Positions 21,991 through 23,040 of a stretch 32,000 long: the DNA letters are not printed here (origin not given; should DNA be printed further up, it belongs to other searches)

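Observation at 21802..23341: MerR-controlled trio: regulator, HMA-MauE-like membrane protein and secreted Cys-rich lipoprotein, a candidate undescribed metal-handling system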

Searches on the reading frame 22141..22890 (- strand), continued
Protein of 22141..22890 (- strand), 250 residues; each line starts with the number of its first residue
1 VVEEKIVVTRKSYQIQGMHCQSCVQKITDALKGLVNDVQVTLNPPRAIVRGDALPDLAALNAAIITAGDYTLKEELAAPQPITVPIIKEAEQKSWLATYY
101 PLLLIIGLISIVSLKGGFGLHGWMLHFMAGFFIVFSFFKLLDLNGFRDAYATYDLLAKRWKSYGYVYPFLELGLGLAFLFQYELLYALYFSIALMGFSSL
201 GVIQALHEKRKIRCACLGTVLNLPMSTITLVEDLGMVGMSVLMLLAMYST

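Call 38: search_dna_similar(query=window:22141-22869:-, collection=plasmids, mode=protein, max_rows=40, max_evalue=0.00001)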
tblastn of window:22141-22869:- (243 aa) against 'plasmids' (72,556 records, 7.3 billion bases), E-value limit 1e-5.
Records with a match: 233; places in all: 241; records where one place covers at least 80% of the query: 1.
Best place of each record, by identity: <60% 233.
By first word of the organism name: Sinorhizobium 45; Pseudosulfitobacter 28; Phaeobacter 20; Sulfitobacter 18; Sphingomonas 13; Alteromonas 8; Rhizobium 8; Dinoroseobacter 8; Shinella 7; Paracoccus 7; and 39 more.
By predicted mobility (MOB-suite, as given by PLSDB): conjugative 111; non-mobilizable 107; mobilizable 15.
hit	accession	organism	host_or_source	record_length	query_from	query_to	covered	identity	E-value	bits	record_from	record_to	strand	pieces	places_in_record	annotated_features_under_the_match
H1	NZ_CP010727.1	Phaeobacter inhibens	cell culture,clam larvae aquaculture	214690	1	226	93%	25.8%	1e-7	59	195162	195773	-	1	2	glutaredoxin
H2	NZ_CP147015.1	Bernardetia sp. MNP-M8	grean alga,grean algae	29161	117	226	45%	52.7%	6e-26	112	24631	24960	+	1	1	MauE/DoxX family redox-associated membrane protein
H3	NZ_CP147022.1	Bernardetia sp. ABR2-2B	grean alga,grean algae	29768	117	226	45%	52.7%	6e-26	112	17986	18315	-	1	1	MauE/DoxX family redox-associated membrane protein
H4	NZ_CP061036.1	Sphingomonas aliaeris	whole organism,Pork steak,pork steak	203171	91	226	56%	30.8%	1e-8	62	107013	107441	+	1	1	glutaredoxin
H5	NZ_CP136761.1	Palleronia sp. LCG004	cell culture,Intertidal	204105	110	226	48%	35.0%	2e-10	67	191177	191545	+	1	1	glutaredoxin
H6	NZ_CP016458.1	Blastomonas sp. RAC04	Microbial isolate,Algal phycosphere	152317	91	226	56%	29.4%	4e-7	58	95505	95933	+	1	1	glutaredoxin family protein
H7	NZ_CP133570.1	Pseudoalteromonas sp. HL-AS1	sediment core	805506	111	226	48%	34.2%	4e-8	61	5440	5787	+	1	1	MauE/DoxX family redox-associated membrane protein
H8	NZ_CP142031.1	Pseudoalteromonas sp. CuT4-3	whole organism,deep-sea sediment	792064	111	226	48%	34.2%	4e-8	61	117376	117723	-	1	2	MauE/DoxX family redox-associated membrane protein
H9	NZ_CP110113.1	Sphingomonas sp. R1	Solanum lycopersicum,Tomato (Solanum ...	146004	91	226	56%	28.7%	2e-8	62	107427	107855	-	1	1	glutaredoxin family protein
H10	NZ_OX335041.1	Alteromonas macleodii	-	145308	125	226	42%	38.0%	5e-10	66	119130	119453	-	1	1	glutaredoxin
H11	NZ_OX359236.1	Alteromonas macleodii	-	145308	125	226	42%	38.0%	5e-10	66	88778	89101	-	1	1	glutaredoxin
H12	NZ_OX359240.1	Alteromonas macleodii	-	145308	125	226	42%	38.0%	5e-10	66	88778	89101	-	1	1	glutaredoxin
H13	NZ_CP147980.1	Alteromonas macleodii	-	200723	125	226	42%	38.0%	5e-10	66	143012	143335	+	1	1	glutaredoxin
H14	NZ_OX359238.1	Alteromonas macleodii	-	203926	125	226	42%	38.0%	5e-10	66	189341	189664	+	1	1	glutaredoxin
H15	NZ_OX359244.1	Alteromonas macleodii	-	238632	125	226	42%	38.0%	5e-10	66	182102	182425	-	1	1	glutaredoxin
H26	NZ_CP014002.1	Picosynechococcus sp. PCC 73109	cell culture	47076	120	226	44%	34.3%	6e-6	54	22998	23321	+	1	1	MauE/DoxX family redox-associated membrane protein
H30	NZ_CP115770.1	Paracoccus sediminicola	cell culture,sediment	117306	115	226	46%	31.9%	1e-7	59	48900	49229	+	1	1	MauE/DoxX family redox-associated membrane protein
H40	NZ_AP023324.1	Sphingomonas paucimobilis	cell culture,human cell culture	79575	120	226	44%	32.4%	1e-9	65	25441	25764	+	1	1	MauE/DoxX family redox-associated membrane protein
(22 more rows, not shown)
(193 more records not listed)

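Call 39: get_annotated_region(hit=H10, flank=5000)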
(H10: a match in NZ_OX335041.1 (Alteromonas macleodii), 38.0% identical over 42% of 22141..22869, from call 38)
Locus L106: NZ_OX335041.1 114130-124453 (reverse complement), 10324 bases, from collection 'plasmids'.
description: Alteromonas macleodii isolate Alteromonas macleodii 83-1 plasmid pAlt83_a, complete sequence
organism: Alteromonas macleodii (NCBI taxid 28108)
taxonomy: Bacteria; Pseudomonadota; Gammaproteobacteria; Alteromonadales; Alteromonadaceae; Alteromonas; Alteromonas macleodii
host: -; source: -; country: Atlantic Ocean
typing (MOB-suite, as given by PLSDB): non-mobilizable; replicon rep_cluster_681
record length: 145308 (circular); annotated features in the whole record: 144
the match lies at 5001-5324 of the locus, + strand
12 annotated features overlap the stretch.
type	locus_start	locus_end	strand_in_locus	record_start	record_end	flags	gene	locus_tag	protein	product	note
CDS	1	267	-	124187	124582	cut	-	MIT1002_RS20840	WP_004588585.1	hypothetical protein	-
CDS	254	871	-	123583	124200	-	-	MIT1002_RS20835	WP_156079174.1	cation transporter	GO:0006812 - monoatomic cation transport [Evidence IEA]; GO:0055085 - transmembrane transport [Evidence IEA]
CDS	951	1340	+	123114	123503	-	cadR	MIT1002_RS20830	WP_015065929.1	Cd(II)/Pb(II)-responsive transcriptional regulator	GO:0045893 - positive regulation of DNA-templated transcription [Evidence IEA]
CDS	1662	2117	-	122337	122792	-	-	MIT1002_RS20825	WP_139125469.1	hypothetical protein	-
CDS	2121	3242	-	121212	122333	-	-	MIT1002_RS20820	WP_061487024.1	RHS repeat-associated core domain-containing protein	-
CDS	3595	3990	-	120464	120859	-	-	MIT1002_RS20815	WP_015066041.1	ion channel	-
CDS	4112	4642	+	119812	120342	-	-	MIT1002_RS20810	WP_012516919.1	DUF305 domain-containing protein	-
CDS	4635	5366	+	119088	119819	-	-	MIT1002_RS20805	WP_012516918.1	glutaredoxin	-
CDS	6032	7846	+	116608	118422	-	-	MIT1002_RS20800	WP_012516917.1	copper resistance system multicopper oxidase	GO:0006825 - copper ion transport [Evidence IEA]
CDS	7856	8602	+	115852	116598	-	-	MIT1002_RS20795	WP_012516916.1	copper resistance protein B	-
CDS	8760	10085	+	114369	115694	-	-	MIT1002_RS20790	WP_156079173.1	APC family permease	-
CDS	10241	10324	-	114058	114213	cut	-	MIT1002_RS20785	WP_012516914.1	hypothetical protein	-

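Call 40: get_annotated_region(hit=H1, flank=5000)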
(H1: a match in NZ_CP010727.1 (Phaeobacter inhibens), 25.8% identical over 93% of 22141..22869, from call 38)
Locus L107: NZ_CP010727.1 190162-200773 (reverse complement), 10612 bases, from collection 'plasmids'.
description: Phaeobacter inhibens strain P88 plasmid pP88_b, complete sequence
organism: Phaeobacter inhibens (NCBI taxid 221822)
taxonomy: Bacteria; Pseudomonadota; Alphaproteobacteria; Rhodobacterales; Roseobacteraceae; Phaeobacter; Phaeobacter inhibens
host: -; source: cell culture,clam larvae aquaculture; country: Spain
typing (MOB-suite, as given by PLSDB): conjugative; replicon rep_cluster_579; relaxase MOBP; mating-pair formation MPF_T
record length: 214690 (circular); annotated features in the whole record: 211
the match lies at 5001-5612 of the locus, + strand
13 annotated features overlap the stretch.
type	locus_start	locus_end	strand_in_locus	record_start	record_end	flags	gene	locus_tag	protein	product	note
CDS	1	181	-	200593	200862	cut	-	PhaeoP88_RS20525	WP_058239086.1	hypothetical protein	-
CDS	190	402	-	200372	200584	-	-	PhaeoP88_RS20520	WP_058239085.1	heavy-metal-associated domain-containing protein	-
CDS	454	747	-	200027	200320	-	-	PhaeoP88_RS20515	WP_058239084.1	hypothetical protein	-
CDS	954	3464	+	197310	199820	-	-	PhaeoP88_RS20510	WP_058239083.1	heavy metal translocating P-type ATPase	GO:0006812 - monoatomic cation transport [Evidence IEA]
CDS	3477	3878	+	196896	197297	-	cueR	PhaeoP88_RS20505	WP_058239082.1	Cu(I)-responsive transcriptional regulator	GO:0006878 - intracellular copper ion homeostasis [Evidence IEA]; GO:0006355 - regulation of DNA-templated ...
CDS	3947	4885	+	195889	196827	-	-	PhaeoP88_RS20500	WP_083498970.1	DUF305 domain-containing protein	-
CDS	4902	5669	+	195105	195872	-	-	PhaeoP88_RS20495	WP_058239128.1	glutaredoxin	-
CDS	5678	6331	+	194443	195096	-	-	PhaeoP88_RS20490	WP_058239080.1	DUF3047 domain-containing protein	-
CDS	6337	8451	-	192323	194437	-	-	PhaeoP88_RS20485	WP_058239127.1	protein-disulfide reductase DsbD domain-containing protein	-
CDS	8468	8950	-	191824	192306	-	-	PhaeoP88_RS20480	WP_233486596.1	rhodanese-like domain-containing protein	-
CDS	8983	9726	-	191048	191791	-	-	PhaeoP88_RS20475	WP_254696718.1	DsbA family protein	-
CDS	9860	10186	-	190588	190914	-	-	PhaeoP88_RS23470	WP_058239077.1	hypothetical protein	-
CDS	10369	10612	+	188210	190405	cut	-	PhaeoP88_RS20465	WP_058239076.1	efflux RND transporter periplasmic adaptor subunit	GO:0006810 - transport [Evidence IEA]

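Call 53: search_protein_families(library=ncbifam, proteins=[L106:4635-5363:+], max_evalue=0.1)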
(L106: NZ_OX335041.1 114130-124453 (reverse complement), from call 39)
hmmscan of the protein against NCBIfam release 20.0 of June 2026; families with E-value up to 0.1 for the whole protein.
L106:4635-5363:+ (243 aa): 6 families
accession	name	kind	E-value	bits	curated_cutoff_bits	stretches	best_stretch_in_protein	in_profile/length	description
TIGR02181.1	GRX_bact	equivalog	1.4e-10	41.2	90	1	14-75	6-69/80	glutaredoxin 3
TIGR02190.1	GlrX-dom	hypoth_equivalog_domain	6.9e-10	38.7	99.3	1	15-78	16-79/79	glutaredoxin-family domain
NF007923.0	PRK10638.1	equivalog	1.3e-07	31.6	129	1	11-75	7-71/83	glutaredoxin 3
TIGR02180.1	GRX_euk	equivalog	2.2e-06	27.8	87.25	1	13-81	5-79/84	glutaredoxin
NF008401.0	PRK11200.1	equivalog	7.3e-06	26.1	84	1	17-77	11-79/87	GrxA family glutaredoxin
TIGR02183.1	GRXA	equivalog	0.00022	21.3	106.5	1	17-76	10-77/86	GrxA family glutaredoxin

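Call 65: find_related_loci(query=A2, collection=viral_contigs, flank=6000)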
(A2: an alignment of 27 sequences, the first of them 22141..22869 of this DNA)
Query A2 (243 aa) in viral_contigs; peptide patterns used: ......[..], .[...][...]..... (x = any residue, [..] = any of these).
88 stretches matched a pattern, but none encodes a relative of the query by tblastn (E <= 1e-3).

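Call 74: get_annotated_region(hit=H7, flank=4000)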
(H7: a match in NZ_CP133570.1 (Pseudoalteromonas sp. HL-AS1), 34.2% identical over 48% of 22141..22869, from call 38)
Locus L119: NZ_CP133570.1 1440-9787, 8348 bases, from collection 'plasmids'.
description: Pseudoalteromonas sp. HL-AS1 plasmid unnamed, complete sequence
organism: Pseudoalteromonas sp. HL-AS1 (NCBI taxid 3071081)
taxonomy: Bacteria; Pseudomonadota; Gammaproteobacteria; Alteromonadales; Pseudoalteromonadaceae; Pseudoalteromonas; Pseudoalteromonas sp. HL-AS1
host: -; source: sediment core; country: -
typing (MOB-suite, as given by PLSDB): non-mobilizable
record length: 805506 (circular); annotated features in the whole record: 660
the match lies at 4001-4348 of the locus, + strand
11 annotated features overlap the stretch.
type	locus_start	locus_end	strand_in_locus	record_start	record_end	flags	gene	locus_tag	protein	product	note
CDS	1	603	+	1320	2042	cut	-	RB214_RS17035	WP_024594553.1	SDR family NAD(P)-dependent oxidoreductase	-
CDS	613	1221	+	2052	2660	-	-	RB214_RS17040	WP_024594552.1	flavin reductase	-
CDS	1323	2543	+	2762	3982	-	-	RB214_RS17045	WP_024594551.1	Xaa-Pro peptidase family protein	GO:0006508 - proteolysis [Evidence IEA]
CDS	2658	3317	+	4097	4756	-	-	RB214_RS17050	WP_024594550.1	DsbA family oxidoreductase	-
CDS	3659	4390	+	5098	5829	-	-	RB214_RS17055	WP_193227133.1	MauE/DoxX family redox-associated membrane protein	-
CDS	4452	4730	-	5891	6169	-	-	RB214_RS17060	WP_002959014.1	peptidylprolyl isomerase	-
CDS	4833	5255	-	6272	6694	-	-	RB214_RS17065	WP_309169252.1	DCC1-like thiol-disulfide oxidoreductase family protein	-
CDS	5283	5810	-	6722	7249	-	-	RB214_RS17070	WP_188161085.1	response regulator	GO:0000160 - phosphorelay signal transduction system [Evidence IEA]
CDS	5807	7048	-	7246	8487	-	-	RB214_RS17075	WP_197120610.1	sensor histidine kinase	-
CDS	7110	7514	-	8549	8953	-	-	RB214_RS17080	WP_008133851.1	DUF4440 domain-containing protein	-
CDS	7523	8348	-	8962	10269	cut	-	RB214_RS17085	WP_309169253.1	amidohydrolase family protein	-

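Call 75: get_annotated_region(hit=H2, flank=4000)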
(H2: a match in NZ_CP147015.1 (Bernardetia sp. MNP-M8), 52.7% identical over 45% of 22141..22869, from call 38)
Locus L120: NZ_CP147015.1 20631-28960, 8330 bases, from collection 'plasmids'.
description: Bernardetia sp. MNP-M8 plasmid plasm3, complete sequence
organism: Bernardetia sp. MNP-M8 (NCBI taxid 3127470)
taxonomy: Bacteria; Bacteroidota; Cytophagia; Cytophagales; Bernardetiaceae; Bernardetia; Bernardetia sp. MNP-M8
host: -; source: grean alga,grean algae; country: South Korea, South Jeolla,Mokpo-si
typing (MOB-suite, as given by PLSDB): non-mobilizable
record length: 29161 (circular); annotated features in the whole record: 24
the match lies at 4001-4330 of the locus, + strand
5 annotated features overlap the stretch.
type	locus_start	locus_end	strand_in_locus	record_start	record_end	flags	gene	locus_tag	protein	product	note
CDS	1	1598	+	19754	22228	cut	-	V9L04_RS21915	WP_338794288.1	multicopper oxidase domain-containing protein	-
CDS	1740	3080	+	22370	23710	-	-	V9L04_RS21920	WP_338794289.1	APC family permease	-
CDS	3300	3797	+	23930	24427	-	-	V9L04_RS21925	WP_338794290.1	heavy metal-associated domain-containing protein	-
CDS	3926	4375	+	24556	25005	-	-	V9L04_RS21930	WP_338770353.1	MauE/DoxX family redox-associated membrane protein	GO:0030416 - methylamine metabolic process [Evidence IEA]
CDS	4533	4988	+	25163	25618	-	-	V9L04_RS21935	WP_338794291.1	hypothetical protein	-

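Call 76: search_protein_families(library=phrogs, proteins=[window:22141-22869:-], max_evalue=0.01)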
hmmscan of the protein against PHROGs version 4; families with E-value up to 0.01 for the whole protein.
window:22141-22869:- (243 aa): 0 families

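Call 86: get_annotated_region(hit=H26, flank=2500)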
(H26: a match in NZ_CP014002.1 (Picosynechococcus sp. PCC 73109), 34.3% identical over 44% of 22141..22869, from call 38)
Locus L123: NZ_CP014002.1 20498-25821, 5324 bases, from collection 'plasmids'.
description: Picosynechococcus sp. PCC 73109 plasmid unnamed4, complete sequence
organism: Picosynechococcus sp. PCC 73109 (NCBI taxid 374982)
taxonomy: Bacteria; Cyanobacteriota; Cyanophyceae; Chroococcales; Geminocystaceae; Picosynechococcus; Picosynechococcus sp. PCC 73109
host: -; source: cell culture; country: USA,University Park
typing (MOB-suite, as given by PLSDB): non-mobilizable
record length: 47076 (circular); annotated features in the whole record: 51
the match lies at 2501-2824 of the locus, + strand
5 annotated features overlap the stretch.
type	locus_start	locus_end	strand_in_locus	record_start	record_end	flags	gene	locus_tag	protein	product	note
CDS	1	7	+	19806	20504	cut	rppA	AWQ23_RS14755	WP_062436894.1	two-component system response regulator RppA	GO:0006355 - regulation of DNA-templated transcription [Evidence IEA]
CDS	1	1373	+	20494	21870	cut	rppB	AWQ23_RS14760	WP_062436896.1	two-component system sensor histidine kinase RppB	-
CDS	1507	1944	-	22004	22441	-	-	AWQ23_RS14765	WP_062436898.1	heavy metal-responsive transcriptional regulator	-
CDS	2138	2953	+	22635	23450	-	-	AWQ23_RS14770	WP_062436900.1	MauE/DoxX family redox-associated membrane protein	-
CDS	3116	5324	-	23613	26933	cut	-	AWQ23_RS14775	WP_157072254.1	hypothetical protein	-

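Call 87: get_annotated_region(hit=H30, flank=2500)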
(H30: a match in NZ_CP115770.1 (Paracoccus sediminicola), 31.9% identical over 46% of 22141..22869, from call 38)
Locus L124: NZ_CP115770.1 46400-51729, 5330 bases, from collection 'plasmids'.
description: Paracoccus sediminicola strain SCSIO 76264 plasmid p2, complete sequence
organism: Paracoccus sediminicola (NCBI taxid 3017783)
taxonomy: Bacteria; Pseudomonadota; Alphaproteobacteria; Rhodobacterales; Paracoccaceae; Paracoccus; Paracoccus sediminicola
host: -; source: cell culture,sediment; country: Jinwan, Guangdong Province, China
typing (MOB-suite, as given by PLSDB): conjugative; replicon rep_cluster_558; relaxase MOBP; mating-pair formation MPF_T
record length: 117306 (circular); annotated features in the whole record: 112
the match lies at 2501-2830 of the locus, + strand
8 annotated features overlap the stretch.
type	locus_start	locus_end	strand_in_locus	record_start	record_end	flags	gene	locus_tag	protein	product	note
CDS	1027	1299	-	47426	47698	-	-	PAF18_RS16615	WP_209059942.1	metal-sensitive transcriptional regulator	-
CDS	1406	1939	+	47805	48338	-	-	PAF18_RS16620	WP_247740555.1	DUF305 domain-containing protein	-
CDS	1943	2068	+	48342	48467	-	-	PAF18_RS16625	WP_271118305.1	hypothetical protein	-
CDS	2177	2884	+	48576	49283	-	-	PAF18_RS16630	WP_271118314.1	MauE/DoxX family redox-associated membrane protein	GO:0030416 - methylamine metabolic process [Evidence IEA]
CDS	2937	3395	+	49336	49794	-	-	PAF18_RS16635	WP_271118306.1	DUF305 domain-containing protein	-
CDS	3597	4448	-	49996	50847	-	-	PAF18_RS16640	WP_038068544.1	cation diffusion facilitator family transporter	GO:0006812 - monoatomic cation transport [Evidence IEA]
CDS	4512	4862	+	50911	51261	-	-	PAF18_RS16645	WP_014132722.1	metalloregulator ArsR/SmtB family transcription factor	GO:0006355 - regulation of DNA-templated transcription [Evidence IEA]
CDS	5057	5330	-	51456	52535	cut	mcrC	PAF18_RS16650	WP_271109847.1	5-methylcytosine-specific restriction endonuclease system specificity protein McrC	GO:0009307 - DNA restriction-modification system [Evidence IEA]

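Call 88: get_annotated_region(hit=H40, flank=2500)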
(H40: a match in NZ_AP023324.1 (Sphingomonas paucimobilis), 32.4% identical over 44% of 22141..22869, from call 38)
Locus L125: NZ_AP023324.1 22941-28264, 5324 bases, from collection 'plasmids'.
description: Sphingomonas paucimobilis strain Kira plasmid pKira_1, complete sequence
organism: Sphingomonas paucimobilis (NCBI taxid 13689)
taxonomy: Bacteria; Pseudomonadota; Alphaproteobacteria; Sphingomonadales; Sphingomonadaceae; Sphingomonas; Sphingomonas paucimobilis
host: -; source: cell culture,human cell culture; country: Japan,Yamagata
typing (MOB-suite, as given by PLSDB): non-mobilizable; replicon rep_cluster_1131
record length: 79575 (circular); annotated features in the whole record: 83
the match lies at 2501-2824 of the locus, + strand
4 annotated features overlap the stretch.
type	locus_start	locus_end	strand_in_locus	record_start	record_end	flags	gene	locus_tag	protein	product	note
CDS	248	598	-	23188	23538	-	-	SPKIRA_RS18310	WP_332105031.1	MerR family DNA-binding protein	-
CDS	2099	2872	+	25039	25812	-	-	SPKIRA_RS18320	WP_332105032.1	MauE/DoxX family redox-associated membrane protein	GO:0030416 - methylamine metabolic process [Evidence IEA]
CDS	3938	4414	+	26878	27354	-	-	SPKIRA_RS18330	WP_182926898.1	hypothetical protein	-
CDS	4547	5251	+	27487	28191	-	-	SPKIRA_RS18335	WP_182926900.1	replication initiator protein A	-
